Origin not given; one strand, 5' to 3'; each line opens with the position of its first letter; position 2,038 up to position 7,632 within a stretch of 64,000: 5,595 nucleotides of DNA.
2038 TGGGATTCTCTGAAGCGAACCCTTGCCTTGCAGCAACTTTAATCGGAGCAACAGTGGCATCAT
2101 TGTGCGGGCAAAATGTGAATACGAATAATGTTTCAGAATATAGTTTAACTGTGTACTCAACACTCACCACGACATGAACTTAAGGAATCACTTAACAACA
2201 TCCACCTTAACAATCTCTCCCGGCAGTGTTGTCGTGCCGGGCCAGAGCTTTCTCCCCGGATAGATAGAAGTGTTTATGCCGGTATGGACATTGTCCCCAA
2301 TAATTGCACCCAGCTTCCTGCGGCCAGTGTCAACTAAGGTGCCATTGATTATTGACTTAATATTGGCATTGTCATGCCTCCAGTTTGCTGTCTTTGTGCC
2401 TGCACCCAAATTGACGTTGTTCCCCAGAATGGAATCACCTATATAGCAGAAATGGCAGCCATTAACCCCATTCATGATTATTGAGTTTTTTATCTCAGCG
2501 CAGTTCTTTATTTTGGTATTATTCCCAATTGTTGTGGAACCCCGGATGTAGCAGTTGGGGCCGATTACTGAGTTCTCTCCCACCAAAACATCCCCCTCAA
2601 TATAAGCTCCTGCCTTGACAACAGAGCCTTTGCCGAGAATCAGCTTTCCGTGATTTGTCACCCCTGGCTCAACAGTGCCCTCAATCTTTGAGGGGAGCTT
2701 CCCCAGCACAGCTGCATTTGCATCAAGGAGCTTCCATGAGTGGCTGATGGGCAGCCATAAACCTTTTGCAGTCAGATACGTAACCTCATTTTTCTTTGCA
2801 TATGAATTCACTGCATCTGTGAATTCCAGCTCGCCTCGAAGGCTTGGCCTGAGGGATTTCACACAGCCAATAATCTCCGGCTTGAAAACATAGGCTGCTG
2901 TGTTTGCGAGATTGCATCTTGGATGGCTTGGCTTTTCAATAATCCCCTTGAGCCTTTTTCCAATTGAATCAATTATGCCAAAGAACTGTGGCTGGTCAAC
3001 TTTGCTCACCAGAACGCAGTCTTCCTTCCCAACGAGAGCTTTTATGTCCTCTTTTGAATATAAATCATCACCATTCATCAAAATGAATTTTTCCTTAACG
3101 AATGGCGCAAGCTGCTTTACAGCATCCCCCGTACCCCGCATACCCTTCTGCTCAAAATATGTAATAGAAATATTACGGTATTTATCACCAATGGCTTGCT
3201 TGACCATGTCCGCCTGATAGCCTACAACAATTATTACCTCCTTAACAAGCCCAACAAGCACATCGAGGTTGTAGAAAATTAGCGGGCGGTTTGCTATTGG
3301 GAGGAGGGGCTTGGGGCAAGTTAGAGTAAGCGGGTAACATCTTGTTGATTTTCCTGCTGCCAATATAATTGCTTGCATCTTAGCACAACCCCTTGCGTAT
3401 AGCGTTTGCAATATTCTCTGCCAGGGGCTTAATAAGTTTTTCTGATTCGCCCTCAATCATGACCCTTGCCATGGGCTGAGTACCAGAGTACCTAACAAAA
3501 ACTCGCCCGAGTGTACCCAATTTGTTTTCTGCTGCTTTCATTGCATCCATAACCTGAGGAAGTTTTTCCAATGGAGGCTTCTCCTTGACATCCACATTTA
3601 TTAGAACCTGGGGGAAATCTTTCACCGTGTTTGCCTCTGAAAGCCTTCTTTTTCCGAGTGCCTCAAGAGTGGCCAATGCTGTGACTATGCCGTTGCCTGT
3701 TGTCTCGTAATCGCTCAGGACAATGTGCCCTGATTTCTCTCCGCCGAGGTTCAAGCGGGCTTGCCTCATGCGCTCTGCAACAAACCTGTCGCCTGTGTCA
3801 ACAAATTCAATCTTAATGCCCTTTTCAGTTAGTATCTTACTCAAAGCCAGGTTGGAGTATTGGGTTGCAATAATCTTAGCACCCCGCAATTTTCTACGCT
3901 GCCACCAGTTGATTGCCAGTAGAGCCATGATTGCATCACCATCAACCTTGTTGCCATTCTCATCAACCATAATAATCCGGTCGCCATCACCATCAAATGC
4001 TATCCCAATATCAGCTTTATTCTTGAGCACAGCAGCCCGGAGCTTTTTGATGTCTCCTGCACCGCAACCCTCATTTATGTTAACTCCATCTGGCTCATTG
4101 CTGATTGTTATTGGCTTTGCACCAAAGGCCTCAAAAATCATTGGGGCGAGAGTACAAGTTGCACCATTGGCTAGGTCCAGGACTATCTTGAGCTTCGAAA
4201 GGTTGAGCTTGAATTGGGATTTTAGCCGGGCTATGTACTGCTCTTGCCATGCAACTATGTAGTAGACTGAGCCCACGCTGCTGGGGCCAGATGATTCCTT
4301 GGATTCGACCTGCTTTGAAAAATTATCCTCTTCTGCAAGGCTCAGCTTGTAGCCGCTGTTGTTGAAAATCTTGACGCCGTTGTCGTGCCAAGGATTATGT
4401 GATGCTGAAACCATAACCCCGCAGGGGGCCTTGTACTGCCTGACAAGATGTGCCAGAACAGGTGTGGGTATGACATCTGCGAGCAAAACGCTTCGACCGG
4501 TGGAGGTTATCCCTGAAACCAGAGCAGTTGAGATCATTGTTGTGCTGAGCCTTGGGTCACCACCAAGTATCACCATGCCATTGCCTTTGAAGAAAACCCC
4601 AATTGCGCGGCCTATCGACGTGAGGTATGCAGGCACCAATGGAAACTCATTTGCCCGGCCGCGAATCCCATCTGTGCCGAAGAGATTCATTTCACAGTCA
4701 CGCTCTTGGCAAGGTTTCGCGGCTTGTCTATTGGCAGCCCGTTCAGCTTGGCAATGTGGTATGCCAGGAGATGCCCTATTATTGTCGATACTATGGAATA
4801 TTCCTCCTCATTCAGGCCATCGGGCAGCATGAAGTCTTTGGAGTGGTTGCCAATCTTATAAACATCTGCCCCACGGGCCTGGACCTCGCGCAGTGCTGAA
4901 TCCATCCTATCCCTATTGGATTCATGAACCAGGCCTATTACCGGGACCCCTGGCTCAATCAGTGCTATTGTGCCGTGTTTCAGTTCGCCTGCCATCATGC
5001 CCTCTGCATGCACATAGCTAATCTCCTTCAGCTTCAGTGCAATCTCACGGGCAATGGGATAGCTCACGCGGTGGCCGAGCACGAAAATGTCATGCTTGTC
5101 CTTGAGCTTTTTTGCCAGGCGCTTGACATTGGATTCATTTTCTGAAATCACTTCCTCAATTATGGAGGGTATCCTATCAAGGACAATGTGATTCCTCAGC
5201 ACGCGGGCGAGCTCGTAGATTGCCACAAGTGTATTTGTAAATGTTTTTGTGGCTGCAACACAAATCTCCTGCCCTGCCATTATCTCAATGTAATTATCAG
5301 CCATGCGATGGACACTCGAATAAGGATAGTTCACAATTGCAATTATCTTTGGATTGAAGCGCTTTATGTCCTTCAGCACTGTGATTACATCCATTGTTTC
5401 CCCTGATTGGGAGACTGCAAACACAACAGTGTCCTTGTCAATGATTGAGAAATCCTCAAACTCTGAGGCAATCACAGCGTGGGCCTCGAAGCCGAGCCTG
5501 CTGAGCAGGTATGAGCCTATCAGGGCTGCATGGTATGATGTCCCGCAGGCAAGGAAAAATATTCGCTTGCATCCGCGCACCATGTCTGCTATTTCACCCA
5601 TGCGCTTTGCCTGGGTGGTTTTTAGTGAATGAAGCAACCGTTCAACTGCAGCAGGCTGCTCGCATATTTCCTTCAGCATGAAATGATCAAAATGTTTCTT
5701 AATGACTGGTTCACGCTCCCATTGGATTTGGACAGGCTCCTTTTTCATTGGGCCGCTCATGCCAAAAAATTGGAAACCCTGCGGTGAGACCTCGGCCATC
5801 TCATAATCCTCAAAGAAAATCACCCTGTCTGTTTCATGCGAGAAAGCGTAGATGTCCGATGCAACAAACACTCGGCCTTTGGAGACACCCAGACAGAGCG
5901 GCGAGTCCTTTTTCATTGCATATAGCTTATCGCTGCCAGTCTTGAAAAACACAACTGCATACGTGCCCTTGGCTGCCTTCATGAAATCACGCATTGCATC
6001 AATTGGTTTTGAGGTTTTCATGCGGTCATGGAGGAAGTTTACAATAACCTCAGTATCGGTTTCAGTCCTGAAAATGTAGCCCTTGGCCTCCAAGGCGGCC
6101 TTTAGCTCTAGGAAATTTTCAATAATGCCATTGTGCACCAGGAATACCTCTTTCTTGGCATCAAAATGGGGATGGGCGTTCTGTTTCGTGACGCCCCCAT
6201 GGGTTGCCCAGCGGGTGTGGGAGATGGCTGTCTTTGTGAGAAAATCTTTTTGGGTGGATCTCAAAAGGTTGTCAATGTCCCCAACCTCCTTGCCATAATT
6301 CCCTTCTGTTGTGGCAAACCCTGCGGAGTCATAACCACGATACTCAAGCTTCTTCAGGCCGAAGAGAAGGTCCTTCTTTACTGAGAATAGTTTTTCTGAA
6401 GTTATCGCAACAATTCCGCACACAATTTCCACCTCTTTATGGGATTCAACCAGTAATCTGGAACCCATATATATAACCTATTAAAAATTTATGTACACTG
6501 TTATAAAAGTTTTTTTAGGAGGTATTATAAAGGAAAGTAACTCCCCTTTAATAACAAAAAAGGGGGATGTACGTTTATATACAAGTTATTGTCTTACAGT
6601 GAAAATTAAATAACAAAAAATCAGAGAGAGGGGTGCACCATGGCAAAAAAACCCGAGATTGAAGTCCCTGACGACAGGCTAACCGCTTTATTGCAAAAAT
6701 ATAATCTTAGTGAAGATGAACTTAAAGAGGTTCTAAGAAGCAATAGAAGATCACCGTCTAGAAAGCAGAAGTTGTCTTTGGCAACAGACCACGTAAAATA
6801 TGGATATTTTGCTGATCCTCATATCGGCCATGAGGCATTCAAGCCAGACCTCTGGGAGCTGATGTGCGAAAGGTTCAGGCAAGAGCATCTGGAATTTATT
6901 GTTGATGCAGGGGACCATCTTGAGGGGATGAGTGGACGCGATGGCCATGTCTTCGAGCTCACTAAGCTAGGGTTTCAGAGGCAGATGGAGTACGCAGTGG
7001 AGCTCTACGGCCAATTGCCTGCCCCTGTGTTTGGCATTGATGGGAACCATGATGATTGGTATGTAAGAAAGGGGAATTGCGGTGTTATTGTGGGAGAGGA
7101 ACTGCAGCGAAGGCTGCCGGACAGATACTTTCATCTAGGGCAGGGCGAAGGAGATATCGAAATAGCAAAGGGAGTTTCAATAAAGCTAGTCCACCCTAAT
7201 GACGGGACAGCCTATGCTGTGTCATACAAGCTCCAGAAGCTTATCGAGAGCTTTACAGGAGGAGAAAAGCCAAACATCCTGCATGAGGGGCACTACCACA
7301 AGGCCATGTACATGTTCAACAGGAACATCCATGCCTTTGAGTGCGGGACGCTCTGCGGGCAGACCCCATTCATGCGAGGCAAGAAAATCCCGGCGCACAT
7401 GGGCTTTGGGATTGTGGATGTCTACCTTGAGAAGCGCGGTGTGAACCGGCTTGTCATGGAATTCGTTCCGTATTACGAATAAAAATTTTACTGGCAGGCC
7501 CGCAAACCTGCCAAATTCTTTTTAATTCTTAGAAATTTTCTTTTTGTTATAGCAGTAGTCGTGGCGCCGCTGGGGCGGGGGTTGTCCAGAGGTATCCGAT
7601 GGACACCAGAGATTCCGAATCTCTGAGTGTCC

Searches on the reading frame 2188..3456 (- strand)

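Call 52: search_protein_families(library=pfam, proteins=[window:2188-3456:-], max_evalue=0.001)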
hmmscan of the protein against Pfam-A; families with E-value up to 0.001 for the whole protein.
window:2188-3456:- (422 aa): 6 families
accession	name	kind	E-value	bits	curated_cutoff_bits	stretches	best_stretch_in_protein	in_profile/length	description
PF00483.29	NTP_transferase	-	1.3e-31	110.5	21.2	1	29-250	2-242/245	Nucleotidyl transferase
PF00132.30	Hexapep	-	8.3e-15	54.2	27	2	290-324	2-36/36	Bacterial transferase hexapeptide (six repeats)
PF25084.1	LbH_EIF2B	-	1e-10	42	54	1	278-355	10-86/105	EIF2B subunit epsilon LbH domain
PF12804.13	NTP_transf_3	-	2e-08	35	27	1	29-143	1-109/160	MobA-like NTP transferase domain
PF14602.12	Hexapep_2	-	3e-05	24.1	27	0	290-317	2-27/34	Hexapeptide repeat of succinyl-transferase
PF24894.1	Hexapep_GlmU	-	9e-05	23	23.3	1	294-355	17-82/104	GlmU-like, C-terminal hexapeptide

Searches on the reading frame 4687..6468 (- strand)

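Call 52: search_protein_families(library=pfam, proteins=[window:4687-6468:-], max_evalue=0.001)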
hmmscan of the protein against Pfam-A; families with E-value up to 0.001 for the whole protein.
window:4687-6468:- (593 aa): 5 families
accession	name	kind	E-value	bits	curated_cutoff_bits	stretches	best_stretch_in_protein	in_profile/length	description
PF01380.27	SIS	-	2.7e-45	153.8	25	2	298-420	3-128/131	SIS domain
PF13522.11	GATase_6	-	7.3e-18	65.3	27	1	79-205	11-130/130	Glutamine amidotransferase domain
PF13537.11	GATase_7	-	4.1e-16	59.5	25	1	94-209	9-121/123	Glutamine amidotransferase domain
PF13230.11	GATase_4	-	2.5e-05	23.8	23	1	67-156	62-147/272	Glutamine amidotransferases class-II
PF13580.11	SIS_2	-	0.00044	20.7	27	0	327-379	85-137/138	SIS domain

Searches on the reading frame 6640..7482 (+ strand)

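Call 52: search_protein_families(library=pfam, proteins=[window:6640-7482:+], max_evalue=0.001)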
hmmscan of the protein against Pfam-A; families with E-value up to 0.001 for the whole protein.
window:6640-7482:+ (280 aa): 1 family
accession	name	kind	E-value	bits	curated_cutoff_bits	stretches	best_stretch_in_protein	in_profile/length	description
PF12850.12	Metallophos_2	-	0.00077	19.9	27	0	72-241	16-138/154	Calcineurin-like phosphoesterase superfamily domain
